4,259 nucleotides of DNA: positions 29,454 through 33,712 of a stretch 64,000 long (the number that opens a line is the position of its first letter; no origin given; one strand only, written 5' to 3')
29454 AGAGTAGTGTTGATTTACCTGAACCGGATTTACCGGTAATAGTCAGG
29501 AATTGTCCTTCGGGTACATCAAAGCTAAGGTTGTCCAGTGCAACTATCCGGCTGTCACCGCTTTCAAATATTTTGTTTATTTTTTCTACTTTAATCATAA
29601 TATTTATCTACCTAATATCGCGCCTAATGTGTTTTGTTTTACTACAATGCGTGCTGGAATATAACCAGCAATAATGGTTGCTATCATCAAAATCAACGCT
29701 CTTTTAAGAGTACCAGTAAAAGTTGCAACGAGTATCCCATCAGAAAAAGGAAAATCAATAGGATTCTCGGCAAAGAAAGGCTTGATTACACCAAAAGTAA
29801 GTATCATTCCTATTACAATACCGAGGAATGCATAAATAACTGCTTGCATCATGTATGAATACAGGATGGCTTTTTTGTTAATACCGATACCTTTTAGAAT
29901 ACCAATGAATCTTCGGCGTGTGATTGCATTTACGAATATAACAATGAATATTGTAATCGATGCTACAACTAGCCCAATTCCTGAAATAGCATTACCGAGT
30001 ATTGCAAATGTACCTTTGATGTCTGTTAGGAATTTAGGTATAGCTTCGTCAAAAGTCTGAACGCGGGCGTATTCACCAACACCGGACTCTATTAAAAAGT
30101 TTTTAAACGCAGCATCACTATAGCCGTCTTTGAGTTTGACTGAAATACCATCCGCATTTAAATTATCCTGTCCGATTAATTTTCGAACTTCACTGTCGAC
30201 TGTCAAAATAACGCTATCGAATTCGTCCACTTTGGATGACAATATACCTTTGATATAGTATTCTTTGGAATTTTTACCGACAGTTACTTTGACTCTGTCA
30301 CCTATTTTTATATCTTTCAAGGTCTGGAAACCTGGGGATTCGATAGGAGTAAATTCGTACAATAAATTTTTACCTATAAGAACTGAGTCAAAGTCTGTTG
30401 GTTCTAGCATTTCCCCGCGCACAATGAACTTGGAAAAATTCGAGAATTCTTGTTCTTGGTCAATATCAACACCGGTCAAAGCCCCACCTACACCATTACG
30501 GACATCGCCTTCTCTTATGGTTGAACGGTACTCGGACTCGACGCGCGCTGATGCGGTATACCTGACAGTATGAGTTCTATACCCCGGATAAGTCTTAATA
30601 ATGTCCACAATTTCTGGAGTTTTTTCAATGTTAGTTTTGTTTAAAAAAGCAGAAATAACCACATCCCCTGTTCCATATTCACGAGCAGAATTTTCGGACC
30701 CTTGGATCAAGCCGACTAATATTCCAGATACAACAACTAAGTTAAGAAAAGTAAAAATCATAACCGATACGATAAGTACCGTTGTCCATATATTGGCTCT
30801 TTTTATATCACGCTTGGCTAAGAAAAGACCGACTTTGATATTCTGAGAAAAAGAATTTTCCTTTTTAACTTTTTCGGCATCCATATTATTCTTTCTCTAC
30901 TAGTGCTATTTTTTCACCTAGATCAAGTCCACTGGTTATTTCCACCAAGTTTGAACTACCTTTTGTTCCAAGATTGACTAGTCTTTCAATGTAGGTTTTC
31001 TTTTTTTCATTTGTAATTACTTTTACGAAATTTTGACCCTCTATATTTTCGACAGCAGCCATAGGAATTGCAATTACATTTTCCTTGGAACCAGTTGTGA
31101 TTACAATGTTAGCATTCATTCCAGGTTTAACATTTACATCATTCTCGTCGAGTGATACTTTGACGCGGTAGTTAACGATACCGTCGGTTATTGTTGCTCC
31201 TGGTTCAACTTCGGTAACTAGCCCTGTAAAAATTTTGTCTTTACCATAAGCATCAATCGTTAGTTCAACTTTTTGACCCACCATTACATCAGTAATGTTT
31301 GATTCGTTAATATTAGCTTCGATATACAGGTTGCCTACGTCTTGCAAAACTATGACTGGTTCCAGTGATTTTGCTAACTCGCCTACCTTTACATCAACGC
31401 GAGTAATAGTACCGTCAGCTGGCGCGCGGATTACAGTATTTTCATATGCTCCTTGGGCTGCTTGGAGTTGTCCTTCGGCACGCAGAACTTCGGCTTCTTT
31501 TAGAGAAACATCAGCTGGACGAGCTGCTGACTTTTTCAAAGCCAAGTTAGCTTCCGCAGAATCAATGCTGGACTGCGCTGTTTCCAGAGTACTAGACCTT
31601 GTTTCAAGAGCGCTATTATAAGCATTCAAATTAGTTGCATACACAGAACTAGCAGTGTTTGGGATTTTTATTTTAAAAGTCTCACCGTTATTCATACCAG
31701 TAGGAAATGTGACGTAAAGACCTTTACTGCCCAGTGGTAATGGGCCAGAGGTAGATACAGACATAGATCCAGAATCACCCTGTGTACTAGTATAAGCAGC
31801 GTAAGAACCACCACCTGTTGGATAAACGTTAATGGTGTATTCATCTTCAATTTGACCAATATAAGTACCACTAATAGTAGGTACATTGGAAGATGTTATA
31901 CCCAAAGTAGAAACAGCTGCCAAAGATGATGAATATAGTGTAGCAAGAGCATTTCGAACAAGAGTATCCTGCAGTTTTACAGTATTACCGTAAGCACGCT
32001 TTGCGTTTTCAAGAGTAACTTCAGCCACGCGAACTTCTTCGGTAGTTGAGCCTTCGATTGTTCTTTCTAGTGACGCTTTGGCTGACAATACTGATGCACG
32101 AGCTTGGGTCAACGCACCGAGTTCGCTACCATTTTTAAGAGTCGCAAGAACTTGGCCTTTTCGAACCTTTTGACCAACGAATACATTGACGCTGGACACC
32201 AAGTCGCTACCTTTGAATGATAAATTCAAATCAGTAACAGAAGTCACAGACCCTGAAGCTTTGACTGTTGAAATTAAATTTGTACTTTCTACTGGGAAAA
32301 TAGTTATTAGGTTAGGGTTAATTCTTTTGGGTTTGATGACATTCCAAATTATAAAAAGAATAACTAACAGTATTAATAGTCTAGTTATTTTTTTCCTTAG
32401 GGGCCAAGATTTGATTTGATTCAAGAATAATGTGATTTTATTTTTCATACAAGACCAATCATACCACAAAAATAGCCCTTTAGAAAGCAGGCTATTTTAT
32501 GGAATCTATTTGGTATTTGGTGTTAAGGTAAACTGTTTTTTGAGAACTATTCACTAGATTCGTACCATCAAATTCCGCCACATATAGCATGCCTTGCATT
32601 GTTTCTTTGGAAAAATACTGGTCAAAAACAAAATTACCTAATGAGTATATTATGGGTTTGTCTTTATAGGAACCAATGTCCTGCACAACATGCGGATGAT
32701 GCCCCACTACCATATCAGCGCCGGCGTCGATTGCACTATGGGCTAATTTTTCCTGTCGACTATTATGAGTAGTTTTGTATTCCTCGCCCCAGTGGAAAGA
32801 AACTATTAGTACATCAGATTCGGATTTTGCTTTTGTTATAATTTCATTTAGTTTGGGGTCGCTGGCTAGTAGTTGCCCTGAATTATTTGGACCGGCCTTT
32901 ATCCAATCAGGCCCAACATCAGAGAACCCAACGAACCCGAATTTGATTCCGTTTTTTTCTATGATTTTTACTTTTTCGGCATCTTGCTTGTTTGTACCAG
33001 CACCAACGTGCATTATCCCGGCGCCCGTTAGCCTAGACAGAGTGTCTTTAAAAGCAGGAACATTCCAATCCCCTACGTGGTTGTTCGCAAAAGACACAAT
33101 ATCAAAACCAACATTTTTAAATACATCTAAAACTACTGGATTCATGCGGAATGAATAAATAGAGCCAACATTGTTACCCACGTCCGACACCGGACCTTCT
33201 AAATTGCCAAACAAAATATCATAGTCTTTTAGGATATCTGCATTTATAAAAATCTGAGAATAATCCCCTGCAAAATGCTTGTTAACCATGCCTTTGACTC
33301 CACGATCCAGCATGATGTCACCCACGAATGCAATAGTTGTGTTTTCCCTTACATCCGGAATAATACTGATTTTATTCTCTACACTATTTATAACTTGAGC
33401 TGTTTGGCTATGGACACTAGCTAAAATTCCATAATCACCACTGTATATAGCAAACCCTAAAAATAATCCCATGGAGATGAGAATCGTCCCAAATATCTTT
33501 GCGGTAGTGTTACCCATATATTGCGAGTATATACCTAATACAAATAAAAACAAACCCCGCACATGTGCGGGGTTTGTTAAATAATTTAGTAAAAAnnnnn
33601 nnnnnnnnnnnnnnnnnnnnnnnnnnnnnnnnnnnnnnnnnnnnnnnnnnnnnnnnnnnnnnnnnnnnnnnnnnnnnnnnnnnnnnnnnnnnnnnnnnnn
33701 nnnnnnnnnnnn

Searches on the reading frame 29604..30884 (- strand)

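Call 46: search_protein_families(library=pfam, proteins=[window:29604-30884:-], max_evalue=0.001)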
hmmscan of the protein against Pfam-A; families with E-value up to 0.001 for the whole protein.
window:29604-30884:- (426 aa): 1 family
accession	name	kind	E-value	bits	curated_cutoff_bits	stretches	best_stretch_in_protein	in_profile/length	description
PF02687.27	FtsX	-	1.4e-12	48.2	25.5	1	299-418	2-119/120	FtsX-like permease C-terminal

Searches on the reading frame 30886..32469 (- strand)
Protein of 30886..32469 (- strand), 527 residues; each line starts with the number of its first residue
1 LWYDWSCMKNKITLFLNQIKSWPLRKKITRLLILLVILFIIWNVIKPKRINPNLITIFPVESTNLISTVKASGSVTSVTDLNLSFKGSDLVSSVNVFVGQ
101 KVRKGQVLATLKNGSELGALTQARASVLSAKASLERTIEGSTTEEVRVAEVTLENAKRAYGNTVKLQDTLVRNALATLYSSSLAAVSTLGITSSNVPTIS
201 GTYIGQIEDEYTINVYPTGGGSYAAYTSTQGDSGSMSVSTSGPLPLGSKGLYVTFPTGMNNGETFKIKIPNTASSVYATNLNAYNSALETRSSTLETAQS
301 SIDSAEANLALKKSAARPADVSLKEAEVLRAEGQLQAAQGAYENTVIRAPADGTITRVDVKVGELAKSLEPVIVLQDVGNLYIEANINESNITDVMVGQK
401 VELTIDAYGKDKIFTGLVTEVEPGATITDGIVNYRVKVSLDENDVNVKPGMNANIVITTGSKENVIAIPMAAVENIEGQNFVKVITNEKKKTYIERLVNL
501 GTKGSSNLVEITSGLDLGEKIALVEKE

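Call 46: search_protein_families(library=pfam, proteins=[window:30886-32469:-], max_evalue=0.001)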
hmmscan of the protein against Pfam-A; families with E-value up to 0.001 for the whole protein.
window:30886-32469:- (527 aa): 4 families
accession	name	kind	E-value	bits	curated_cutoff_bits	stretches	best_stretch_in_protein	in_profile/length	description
PF16576.10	HlyD_D23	-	7.2e-16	58.6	30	1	304-453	77-214/214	Barrel-sandwich domain of CusB or HlyD membrane-fusion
PF13437.12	HlyD_3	-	4.4e-14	53.5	22.2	1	346-450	1-106/106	HlyD family secretion protein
PF13533.13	Biotin_lipoyl_2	-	1.4e-05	25.3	29.8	1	91-111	11-31/32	Biotin-lipoyl like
PF00364.28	Biotin_lipoyl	-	0.00065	19.9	22.1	0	91-112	16-37/73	Biotin-requiring enzyme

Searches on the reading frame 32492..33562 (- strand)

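Call 46: search_protein_families(library=pfam, proteins=[window:32492-33562:-], max_evalue=0.001)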
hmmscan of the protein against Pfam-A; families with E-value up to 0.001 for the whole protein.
window:32492-33562:- (356 aa): 1 family
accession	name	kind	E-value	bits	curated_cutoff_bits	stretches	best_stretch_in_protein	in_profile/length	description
PF09587.15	PGA_cap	-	3.3e-72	243.5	27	1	76-315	1-255/255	Bacterial capsule synthesis protein PGA_cap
